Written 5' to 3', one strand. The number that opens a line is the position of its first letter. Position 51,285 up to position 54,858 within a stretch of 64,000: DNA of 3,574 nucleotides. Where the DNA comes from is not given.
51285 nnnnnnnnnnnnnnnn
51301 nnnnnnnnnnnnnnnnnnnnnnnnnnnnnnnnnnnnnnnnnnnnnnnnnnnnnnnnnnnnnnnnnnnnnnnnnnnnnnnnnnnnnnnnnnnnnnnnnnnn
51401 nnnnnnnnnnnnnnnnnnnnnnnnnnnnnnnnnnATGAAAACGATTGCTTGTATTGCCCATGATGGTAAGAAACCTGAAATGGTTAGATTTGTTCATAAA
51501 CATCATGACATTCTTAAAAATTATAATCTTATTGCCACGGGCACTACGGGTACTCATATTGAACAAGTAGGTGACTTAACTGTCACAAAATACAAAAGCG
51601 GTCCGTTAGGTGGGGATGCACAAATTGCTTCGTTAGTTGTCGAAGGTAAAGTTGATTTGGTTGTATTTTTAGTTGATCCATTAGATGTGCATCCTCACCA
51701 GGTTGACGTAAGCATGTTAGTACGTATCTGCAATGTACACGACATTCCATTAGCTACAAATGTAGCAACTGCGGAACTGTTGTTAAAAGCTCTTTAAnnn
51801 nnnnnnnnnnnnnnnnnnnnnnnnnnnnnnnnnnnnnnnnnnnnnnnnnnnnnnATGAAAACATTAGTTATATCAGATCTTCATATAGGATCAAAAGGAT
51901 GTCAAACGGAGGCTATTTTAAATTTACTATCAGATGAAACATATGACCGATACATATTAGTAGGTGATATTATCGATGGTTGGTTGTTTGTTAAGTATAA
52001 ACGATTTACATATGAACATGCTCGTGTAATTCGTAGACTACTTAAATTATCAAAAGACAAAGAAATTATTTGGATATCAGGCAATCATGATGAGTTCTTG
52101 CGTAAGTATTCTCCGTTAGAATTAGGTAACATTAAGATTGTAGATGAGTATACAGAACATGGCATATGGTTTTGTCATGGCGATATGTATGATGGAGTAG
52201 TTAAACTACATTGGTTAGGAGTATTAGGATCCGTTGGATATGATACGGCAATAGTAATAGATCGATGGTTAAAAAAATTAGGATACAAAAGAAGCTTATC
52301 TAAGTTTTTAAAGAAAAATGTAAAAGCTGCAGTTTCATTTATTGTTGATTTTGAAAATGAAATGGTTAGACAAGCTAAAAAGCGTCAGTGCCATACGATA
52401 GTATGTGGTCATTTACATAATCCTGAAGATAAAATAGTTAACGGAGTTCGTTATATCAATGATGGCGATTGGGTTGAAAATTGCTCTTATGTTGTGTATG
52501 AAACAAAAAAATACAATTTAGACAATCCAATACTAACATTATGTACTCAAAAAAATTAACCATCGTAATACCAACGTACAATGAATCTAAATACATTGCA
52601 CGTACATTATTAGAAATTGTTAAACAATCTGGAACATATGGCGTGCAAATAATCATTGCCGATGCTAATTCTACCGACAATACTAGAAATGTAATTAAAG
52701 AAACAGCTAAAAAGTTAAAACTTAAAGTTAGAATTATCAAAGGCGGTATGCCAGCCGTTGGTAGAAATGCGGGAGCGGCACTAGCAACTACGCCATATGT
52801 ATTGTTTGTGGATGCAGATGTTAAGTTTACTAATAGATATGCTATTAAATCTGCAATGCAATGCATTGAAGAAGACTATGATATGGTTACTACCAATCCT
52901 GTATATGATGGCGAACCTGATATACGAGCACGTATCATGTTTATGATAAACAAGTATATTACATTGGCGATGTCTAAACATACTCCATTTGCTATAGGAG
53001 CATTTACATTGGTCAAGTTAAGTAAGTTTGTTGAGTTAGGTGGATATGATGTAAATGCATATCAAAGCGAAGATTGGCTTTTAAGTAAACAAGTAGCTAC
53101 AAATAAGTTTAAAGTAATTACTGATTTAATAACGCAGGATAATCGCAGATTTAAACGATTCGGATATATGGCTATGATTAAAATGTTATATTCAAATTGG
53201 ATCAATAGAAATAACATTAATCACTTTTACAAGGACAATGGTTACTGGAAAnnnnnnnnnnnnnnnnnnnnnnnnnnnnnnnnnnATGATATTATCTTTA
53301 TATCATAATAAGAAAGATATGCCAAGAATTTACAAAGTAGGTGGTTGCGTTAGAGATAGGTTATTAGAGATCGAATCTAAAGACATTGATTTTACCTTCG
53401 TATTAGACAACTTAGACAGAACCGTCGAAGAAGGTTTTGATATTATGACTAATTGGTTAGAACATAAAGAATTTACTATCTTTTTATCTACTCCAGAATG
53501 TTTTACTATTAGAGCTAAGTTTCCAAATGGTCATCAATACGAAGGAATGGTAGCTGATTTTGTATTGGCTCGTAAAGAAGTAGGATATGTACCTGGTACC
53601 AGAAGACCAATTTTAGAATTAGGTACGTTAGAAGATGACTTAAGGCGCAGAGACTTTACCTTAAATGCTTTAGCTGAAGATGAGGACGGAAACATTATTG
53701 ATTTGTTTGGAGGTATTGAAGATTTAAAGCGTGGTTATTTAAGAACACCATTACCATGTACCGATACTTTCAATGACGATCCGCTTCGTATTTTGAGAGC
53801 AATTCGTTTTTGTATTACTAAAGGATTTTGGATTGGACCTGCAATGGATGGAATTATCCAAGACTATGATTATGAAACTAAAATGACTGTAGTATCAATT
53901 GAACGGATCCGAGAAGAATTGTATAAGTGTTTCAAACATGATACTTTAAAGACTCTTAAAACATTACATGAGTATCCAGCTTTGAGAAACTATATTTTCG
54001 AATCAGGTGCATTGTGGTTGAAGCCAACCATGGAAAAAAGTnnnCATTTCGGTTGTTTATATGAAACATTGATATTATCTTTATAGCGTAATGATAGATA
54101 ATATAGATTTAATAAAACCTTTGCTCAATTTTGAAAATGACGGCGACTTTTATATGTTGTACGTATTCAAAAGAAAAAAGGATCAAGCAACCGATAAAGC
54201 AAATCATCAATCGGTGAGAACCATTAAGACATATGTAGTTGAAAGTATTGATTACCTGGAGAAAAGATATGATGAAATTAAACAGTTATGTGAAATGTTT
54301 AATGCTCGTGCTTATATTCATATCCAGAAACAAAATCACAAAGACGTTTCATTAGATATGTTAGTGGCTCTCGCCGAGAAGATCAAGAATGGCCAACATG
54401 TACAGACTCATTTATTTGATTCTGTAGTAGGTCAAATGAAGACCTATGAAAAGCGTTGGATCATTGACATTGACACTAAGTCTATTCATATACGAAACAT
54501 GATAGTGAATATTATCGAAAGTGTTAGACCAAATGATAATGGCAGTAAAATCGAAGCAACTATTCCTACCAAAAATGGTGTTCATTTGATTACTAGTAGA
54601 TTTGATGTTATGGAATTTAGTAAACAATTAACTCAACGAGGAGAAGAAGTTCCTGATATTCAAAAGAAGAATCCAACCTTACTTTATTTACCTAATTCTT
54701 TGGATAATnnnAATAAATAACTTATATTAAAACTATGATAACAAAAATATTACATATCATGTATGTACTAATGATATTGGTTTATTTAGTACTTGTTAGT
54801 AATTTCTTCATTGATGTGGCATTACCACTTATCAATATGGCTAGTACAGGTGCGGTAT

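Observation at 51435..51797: Phage-encoded methylglyoxal synthase homologue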

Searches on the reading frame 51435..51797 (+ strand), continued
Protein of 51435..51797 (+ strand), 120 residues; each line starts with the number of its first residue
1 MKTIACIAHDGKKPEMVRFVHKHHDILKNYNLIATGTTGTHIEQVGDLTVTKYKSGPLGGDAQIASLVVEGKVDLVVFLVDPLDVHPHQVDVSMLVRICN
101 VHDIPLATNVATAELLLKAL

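Call 54: fold_search(model_id=the predicted structure, library=viral)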
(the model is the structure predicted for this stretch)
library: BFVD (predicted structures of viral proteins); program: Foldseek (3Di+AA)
matches with E <= 10: 1133; with E <= 0.001: 0
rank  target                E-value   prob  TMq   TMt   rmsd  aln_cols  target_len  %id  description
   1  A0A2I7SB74            2.8e-03  0.98  0.53  0.36   7.4       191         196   10  (no name in the UniProt tables at hand)
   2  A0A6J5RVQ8            4.5e-03  0.97  0.46  0.19   6.7       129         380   16  AAA domain containing protein [uncultured Caudovirales phage]
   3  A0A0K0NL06            4.8e-03  0.99  0.55  0.45   4.6       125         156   14  YspA cpYpsA-related SLOG domain-containing protein [Gordonia phage GMA3]
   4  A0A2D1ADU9            5.4e-03  1.00  0.61  0.51   3.8       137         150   15  Uncharacterized protein [Rhodococcus phage Trina]
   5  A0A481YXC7            7.6e-03  0.95  0.53  0.13   7.2       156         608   16  AICARFT/IMPCHase bienzyme [Marseillevirus LCMAC201]
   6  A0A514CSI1            8.1e-03  0.90  0.43  0.30   6.5       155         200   14  7-cyano-7-deazaguanine synthase [Achromobacter phage Motura]
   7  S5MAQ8                9.3e-03  1.00  0.61  0.63   3.9       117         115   15  YspA cpYpsA-related SLOG domain-containing protein [Bacillus phage JL]
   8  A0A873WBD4            1.1e-02  0.87  0.41  0.16   7.6       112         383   12  (no name in the UniProt tables at hand)
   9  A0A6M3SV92            1.1e-02  0.98  0.54  0.24   4.9       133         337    8  (no name in the UniProt tables at hand)
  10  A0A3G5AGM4            1.2e-02  0.99  0.62  0.48   3.9       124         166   10  DUF2493 domain-containing protein [Solumvirus sp.]
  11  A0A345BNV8            1.3e-02  0.94  0.45  0.14   4.7       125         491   13  (no name in the UniProt tables at hand)
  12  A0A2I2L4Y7            1.3e-02  0.84  0.41  0.12   7.2       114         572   10  6,7-dimethyl-8-ribityllumazine synthase [Orpheovirus IHUMI-LCC2]
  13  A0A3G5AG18            1.4e-02  0.96  0.50  0.10   4.8       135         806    9  Putative WcaK-like polysaccharide pyruvyl transferase [Satyrvirus sp.]
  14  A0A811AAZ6            1.4e-02  0.82  0.45  0.09   6.3       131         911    8  (no name in the UniProt tables at hand)
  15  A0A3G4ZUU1            2.2e-02  0.85  0.42  0.11   5.3       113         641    9  Uncharacterized protein [Edafosvirus sp.]
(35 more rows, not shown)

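Call 55: get_annotated_region(hit=H1, flank=4000)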
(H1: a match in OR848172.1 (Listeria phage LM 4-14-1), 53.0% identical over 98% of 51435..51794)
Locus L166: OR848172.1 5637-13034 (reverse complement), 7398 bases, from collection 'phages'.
description: UNVERIFIED_ORG: Listeria phage LM 4-14-1 clone NODE_75_length_13034_cov_39.078953 genomic sequence.
organism: Listeria phage LM 4-14-1 (NCBI taxid 3113836)
taxonomy: Viruses
host: Listeria monocytogenes; source: wastewater; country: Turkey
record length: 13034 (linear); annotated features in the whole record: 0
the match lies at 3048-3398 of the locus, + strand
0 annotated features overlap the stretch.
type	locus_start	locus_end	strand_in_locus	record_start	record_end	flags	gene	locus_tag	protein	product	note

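Call 56: get_annotated_region(hit=H7, flank=6000)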
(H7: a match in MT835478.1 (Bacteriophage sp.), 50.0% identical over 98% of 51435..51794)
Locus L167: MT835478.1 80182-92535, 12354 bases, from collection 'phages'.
description: UNVERIFIED: Bacteriophage sp. clone scaffold_11 genomic sequence.
organism: Bacteriophage sp. (NCBI taxid 38018)
taxonomy: Viruses
host: -; source: human fecal samples; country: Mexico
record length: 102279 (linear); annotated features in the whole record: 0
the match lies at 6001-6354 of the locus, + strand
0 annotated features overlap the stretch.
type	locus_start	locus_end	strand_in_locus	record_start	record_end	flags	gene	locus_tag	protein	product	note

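Call 57: get_annotated_region(hit=H8, flank=4000)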
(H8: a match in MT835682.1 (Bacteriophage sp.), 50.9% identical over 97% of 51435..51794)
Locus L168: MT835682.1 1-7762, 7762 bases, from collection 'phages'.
description: UNVERIFIED: Bacteriophage sp. clone scaffold_433 genomic sequence.
organism: Bacteriophage sp. (NCBI taxid 38018)
taxonomy: Viruses
host: -; source: human fecal samples; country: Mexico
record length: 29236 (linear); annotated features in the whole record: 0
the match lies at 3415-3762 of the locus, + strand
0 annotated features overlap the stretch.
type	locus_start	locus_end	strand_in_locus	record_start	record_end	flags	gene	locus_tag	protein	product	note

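Call 60: find_encoding_contigs(protein=window:51435-51797:+, flank=3000, max_places=4)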
Protein window:51435-51797:+ (120 aa): 4 contigs read that carry it; 2 places shown.
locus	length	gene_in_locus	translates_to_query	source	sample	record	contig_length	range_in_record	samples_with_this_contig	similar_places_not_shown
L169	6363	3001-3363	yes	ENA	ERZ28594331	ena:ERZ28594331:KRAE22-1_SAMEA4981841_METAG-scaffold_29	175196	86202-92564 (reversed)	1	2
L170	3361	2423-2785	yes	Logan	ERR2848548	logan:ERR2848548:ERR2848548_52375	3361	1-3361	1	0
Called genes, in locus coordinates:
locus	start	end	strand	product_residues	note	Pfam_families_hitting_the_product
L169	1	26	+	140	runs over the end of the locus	PF20274:cREC_REC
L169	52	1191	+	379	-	PF21189:PHA02142, PF09414:RNA_ligase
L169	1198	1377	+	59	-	-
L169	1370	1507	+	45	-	-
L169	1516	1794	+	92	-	-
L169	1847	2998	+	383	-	PF00004:AAA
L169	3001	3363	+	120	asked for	PF02142:MGS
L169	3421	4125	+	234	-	PF00149:Metallophos, PF12850:Metallophos_2 (weak)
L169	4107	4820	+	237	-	PF00535:Glycos_transf_2, PF10111:Glyco_tranf_2_2, PF13641:Glyco_tranf_2_3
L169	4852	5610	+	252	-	PF01743:PolyA_pol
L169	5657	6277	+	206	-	-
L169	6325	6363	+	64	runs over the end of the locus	-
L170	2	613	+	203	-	?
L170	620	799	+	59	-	-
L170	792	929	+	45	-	-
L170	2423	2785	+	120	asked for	PF02142:MGS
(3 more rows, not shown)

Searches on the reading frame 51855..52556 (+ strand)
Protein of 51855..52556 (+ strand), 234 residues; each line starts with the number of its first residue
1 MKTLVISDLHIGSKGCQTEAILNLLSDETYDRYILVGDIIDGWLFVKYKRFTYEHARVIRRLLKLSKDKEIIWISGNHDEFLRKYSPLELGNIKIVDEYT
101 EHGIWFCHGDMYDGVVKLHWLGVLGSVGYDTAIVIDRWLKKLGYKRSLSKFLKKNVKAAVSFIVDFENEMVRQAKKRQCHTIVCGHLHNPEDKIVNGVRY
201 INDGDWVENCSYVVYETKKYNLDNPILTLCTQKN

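Call 4: search_protein_families(library=pfam, proteins=[window:51855-52556:+], max_evalue=0.01)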
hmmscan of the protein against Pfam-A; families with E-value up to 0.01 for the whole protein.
window:51855-52556:+ (234 aa): 2 families
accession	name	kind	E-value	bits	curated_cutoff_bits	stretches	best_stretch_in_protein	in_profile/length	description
PF00149.33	Metallophos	-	3.9e-14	54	21.5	1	1-190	1-191/191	Calcineurin-like phosphoesterase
PF12850.12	Metallophos_2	-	2.5e-12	47.5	27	2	1-110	1-90/154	Calcineurin-like phosphoesterase superfamily domain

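Call 13: search_protein_families(library=phrogs, proteins=[window:51855-52556:+], max_evalue=0.001)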
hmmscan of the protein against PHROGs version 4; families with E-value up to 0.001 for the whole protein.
window:51855-52556:+ (234 aa): 3 families
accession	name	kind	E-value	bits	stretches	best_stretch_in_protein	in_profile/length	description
phrog_7339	-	DNA, RNA and nucleotide metabolism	7.8e-13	49.3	1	4-198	33-203/263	DNA repair exonuclease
phrog_1649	-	other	2.9e-09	37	1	1-86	36-111/308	metallo-phosphoesterase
phrog_547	-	other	5.7e-06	26.6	1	19-202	60-179/245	phosphoesterase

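Call 36: search_protein_families(library=ncbifam, proteins=[window:51855-52556:+], max_evalue=0.0001)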
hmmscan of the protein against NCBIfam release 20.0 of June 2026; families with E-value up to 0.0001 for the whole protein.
window:51855-52556:+ (234 aa): 7 families
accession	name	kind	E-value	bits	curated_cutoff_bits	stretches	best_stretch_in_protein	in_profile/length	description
NF003743.0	PRK05340.1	equivalog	6.7e-09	35.3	134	0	1-111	2-118/242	UDP-2,3-diacylglucosamine diphosphatase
TIGR00040.1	yfcE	subfamily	7.4e-09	35.9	56.25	0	1-96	1-82/158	YfcE family phosphodiesterase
TIGR04123.1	P_estr_lig_assc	hypoth_equivalog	1.4e-08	34.4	150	1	32-109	67-136/207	ligase-associated DNA damage response endonuclease PdeM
TIGR03729.1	acc_ester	subfamily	9.9e-06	25.1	148.25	0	5-80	4-73/239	putative phosphoesterase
TIGR01854.1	lipid_A_lpxH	equivalog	1.2e-05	24.7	190.35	0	3-217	1-228/231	UDP-2,3-diacylglucosamine diphosphatase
NF006988.0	PRK09453.1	equivalog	2.4e-05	24.3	117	0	1-41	1-39/183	phosphodiesterase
NF003118.0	PRK04036.1-3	equivalog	3.1e-05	23.1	445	0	3-80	228-320/481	DNA-directed DNA polymerase II small subunit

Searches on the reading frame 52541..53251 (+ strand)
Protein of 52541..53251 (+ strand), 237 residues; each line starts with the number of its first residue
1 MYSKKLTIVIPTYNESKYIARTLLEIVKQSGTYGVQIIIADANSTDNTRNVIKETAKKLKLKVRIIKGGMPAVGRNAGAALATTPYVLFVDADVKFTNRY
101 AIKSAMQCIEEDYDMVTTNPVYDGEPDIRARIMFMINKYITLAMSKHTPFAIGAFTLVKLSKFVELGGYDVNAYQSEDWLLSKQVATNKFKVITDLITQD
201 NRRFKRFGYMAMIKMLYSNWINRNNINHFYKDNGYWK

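Call 4: search_protein_families(library=pfam, proteins=[window:52541-53251:+], max_evalue=0.01)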
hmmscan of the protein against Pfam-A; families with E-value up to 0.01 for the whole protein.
window:52541-53251:+ (237 aa): 4 families
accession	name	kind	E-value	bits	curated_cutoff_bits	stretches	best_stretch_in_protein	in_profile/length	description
PF00535.33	Glycos_transf_2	-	3.2e-25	89.5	23.3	1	7-163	1-164/168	Glycosyl transferase family 2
PF10111.15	Glyco_tranf_2_2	-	3.9e-10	40.1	27.3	1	7-232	1-252/276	Glycosyltransferase like family 2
PF13641.12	Glyco_tranf_2_3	-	2.8e-09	37.8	27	1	6-122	3-125/230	Glycosyltransferase like family 2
PF13506.12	Glyco_transf_21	-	2.4e-07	30.8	21.7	1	81-198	28-150/174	Glycosyl transferase family 21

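Call 13: search_protein_families(library=phrogs, proteins=[window:52541-53251:+], max_evalue=0.001)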
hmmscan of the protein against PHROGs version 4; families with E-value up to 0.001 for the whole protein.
window:52541-53251:+ (237 aa): 4 families
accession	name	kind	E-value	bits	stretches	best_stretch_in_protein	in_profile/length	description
phrog_841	-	moron, auxiliary metabolic gene and host takeover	1.2e-11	45.6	1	4-119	2-121/309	GtrB-like O-antigen conversion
phrog_22739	-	moron, auxiliary metabolic gene and host takeover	3.3e-09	37.2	1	4-100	2-101/327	GtrB-like O-antigen conversion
phrog_13126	-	moron, auxiliary metabolic gene and host takeover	1.9e-06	28.4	1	5-123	2-114/394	beta-1,4-glycosyltransferase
phrog_22973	-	moron, auxiliary metabolic gene and host takeover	6.8e-06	26.3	1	3-62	24-85/496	glycosyltransferase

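Call 36: search_protein_families(library=ncbifam, proteins=[window:52541-53251:+], max_evalue=0.0001)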
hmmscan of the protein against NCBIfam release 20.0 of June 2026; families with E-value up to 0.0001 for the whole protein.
window:52541-53251:+ (237 aa): 18 families
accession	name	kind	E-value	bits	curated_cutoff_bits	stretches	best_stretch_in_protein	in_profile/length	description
TIGR04283.1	glyco_like_mftF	equivalog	4.4e-19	69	182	1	6-213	1-198/221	TIGR04283 family arsenosugar biosynthesis glycosyltransferase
NF041875.1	EPS_EpsD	equivalog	6.3e-16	58.7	370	1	6-185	1-189/325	exopolysaccharide biosynthesis glycosyltransferase EpsD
NF007482.0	PRK10073.1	equivalog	5.8e-13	48.5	423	1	3-122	5-124/334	glycosyltransferase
NF047683.1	TeichurnBiosyTuaG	equivalog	3.6e-11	43.2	400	1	4-99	6-102/252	teichuronic acid biosynthesis protein TuaG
NF050050.1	ProtGlycPglI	equivalog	1.5e-10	41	500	1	5-129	3-128/306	GalNAc(5)-diNAcBac-PP-undecaprenol beta-1,3-glucosyltransferase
TIGR03937.1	PgaC_IcaA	equivalog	4.1e-10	39.2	422.3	1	4-120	45-163/407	poly-beta-1,6-N-acetyl-D-glucosamine synthase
TIGR03965.1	mycofact_glyco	equivalog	8.9e-10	38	280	1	4-98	74-169/467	mycofactocin biosynthesis glycosyltransferase MftF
NF038302.1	EPS_HpsE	equivalog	9.3e-10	38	300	1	5-100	2-103/307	hormogonium polysaccharide biosynthesis glycosyltransferase HpsE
NF045692.1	OglycostaseCruG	equivalog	2.2e-09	36.8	600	1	5-192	42-245/386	2'-O-glycosyltransferase CruG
TIGR04182.1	glyco_TIGR04182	equivalog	1.4e-08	34.5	325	1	6-126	2-115/293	S-layer glycoprotein N-glycosyltransferase AglJ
NF038299.1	EPS_HpsN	equivalog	1.6e-08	33.9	425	1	5-111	2-109/317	hormogonium polysaccharide biosynthesis glycosyltransferase HpsN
NF047588.1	GlcsyltransPgfSStrep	equivalog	2.9e-08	33.3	500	1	5-130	2-131/308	glycosyltransferase PgfS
TIGR03469.1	HpnB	hypoth_equivalog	6.8e-08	31.9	379.25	1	5-117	45-169/386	hopene-associated glycosyltransferase HpnB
TIGR04440.1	glyco_TIGR04440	domain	5.8e-07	29.5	70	1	5-117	1-114/215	TIGR00180 family glycosyltransferase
NF053739.1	GlytfEpsEBac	equivalog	7e-07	28.5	450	1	5-172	2-170/265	glycosyltransferase EpsE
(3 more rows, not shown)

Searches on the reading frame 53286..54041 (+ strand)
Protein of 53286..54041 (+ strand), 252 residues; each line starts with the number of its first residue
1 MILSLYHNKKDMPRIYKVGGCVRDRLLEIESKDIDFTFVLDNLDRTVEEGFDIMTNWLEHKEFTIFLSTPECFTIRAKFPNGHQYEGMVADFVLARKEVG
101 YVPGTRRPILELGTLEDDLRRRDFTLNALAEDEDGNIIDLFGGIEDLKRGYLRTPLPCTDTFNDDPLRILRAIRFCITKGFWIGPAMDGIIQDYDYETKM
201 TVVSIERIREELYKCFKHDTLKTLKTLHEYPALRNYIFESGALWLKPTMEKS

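Call 4: search_protein_families(library=pfam, proteins=[window:53286-54041:+], max_evalue=0.01)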
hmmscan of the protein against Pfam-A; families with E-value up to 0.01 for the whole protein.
window:53286-54041:+ (252 aa): 1 family
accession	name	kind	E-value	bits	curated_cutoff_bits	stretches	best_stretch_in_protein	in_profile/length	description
PF01743.26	PolyA_pol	-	3.3e-20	73.2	23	1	16-153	2-126/126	Poly A polymerase head domain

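Call 13: search_protein_families(library=phrogs, proteins=[window:53286-54041:+], max_evalue=0.001)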
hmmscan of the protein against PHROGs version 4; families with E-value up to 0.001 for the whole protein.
window:53286-54041:+ (252 aa): 3 families
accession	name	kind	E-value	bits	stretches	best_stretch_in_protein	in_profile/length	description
phrog_24229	-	DNA, RNA and nucleotide metabolism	1.8e-62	212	1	14-248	5-242/245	tRNA nucleotidyltransferase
phrog_2244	-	DNA, RNA and nucleotide metabolism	2.3e-44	153.5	1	14-244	4-213/392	tRNA nucleotidyltransferase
phrog_1614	-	DNA, RNA and nucleotide metabolism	0.00077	20.2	0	18-49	40-77/268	nucleotidyltransferase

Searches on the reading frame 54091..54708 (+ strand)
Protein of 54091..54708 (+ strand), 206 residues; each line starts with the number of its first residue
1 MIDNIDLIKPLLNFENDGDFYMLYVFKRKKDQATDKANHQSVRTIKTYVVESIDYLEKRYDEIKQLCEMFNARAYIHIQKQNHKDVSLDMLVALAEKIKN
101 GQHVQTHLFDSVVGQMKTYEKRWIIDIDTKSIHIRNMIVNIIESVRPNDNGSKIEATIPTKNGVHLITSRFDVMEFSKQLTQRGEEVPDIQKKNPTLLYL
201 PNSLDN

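Call 4: search_protein_families(library=pfam, proteins=[window:54091-54708:+], max_evalue=0.01)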
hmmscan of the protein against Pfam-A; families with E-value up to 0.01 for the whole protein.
window:54091-54708:+ (206 aa): 0 families

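Call 13: search_protein_families(library=phrogs, proteins=[window:54091-54708:+], max_evalue=0.001)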
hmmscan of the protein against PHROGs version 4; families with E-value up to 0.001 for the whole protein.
window:54091-54708:+ (206 aa): 1 family
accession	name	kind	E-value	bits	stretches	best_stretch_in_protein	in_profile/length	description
phrog_14949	-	unknown function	5.7e-31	108.9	1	1-202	4-238/240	-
